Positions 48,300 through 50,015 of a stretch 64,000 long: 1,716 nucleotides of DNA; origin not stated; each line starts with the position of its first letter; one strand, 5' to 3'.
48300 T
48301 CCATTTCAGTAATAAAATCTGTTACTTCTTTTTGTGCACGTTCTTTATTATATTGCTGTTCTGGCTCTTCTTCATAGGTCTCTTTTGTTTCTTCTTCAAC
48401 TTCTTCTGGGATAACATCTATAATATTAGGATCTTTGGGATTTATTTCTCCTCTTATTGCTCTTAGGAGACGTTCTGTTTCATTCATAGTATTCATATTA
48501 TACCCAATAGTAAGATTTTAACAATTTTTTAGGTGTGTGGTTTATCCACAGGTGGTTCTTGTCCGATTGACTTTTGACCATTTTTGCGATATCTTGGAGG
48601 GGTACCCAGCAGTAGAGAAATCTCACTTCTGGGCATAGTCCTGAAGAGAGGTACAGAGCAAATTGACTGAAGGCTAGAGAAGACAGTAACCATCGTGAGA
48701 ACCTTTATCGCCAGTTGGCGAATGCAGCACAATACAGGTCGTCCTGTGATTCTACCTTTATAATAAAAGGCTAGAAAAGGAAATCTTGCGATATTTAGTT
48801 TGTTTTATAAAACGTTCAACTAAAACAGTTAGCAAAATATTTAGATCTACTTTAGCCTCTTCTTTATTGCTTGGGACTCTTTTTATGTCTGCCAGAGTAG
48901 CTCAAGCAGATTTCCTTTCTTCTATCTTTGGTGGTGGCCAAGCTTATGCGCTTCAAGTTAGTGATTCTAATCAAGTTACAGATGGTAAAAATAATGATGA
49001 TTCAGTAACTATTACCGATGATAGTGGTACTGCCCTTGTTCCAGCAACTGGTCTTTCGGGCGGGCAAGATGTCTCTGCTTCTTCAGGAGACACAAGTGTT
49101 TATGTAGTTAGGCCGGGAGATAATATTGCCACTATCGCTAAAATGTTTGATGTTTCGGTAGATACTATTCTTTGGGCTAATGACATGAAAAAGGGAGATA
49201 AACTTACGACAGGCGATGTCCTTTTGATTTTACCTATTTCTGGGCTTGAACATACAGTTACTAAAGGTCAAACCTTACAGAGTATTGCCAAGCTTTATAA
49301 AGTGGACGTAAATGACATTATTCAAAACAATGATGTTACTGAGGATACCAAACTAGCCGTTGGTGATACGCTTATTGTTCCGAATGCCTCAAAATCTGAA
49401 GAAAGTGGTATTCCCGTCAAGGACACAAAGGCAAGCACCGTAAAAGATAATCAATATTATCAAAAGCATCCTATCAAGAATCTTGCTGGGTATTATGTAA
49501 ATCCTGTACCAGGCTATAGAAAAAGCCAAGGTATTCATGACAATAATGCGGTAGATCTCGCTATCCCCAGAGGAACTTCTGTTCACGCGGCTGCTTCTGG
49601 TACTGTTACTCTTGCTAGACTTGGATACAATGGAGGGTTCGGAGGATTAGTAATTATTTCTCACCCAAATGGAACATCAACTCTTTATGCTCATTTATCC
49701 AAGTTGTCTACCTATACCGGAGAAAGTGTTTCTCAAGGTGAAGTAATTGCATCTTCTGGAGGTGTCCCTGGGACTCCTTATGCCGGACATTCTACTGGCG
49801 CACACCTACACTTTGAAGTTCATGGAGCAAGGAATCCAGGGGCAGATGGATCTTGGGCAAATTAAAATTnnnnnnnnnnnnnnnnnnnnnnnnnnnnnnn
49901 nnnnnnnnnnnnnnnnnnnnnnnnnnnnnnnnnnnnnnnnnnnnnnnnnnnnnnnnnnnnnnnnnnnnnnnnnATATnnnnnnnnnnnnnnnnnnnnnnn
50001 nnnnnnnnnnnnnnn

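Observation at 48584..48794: Candidate c-di-AMP riboswitch whose P1 5' strand is duplicated at the TTG start codon of a LysM-M23 hydrolase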

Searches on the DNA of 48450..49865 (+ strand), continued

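Call 52: search_with_rna_model(model_id=R1, source=L012, max_evalue=1, show_alignments=1, filters=off)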
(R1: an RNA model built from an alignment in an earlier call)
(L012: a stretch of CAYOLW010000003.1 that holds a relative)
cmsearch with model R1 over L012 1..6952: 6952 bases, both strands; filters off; matches with E-value up to 1: 8.
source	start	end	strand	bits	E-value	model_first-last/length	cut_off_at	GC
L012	2676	2839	+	55.8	3.6e-11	1-170/170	no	0.34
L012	5399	5545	-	12.2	0.12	1-170/170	no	0.33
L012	4121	4191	+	11.4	0.18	1-170/170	no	0.32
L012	3950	3998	+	9.9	0.39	1-170/170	no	0.31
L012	4946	5000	-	9.7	0.44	1-170/170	no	0.25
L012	3980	4086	-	9.5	0.49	1-170/170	no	0.48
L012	5745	5817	-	9.2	0.56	1-170/170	no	0.36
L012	5193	5246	-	8.1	0.98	1-170/170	no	0.31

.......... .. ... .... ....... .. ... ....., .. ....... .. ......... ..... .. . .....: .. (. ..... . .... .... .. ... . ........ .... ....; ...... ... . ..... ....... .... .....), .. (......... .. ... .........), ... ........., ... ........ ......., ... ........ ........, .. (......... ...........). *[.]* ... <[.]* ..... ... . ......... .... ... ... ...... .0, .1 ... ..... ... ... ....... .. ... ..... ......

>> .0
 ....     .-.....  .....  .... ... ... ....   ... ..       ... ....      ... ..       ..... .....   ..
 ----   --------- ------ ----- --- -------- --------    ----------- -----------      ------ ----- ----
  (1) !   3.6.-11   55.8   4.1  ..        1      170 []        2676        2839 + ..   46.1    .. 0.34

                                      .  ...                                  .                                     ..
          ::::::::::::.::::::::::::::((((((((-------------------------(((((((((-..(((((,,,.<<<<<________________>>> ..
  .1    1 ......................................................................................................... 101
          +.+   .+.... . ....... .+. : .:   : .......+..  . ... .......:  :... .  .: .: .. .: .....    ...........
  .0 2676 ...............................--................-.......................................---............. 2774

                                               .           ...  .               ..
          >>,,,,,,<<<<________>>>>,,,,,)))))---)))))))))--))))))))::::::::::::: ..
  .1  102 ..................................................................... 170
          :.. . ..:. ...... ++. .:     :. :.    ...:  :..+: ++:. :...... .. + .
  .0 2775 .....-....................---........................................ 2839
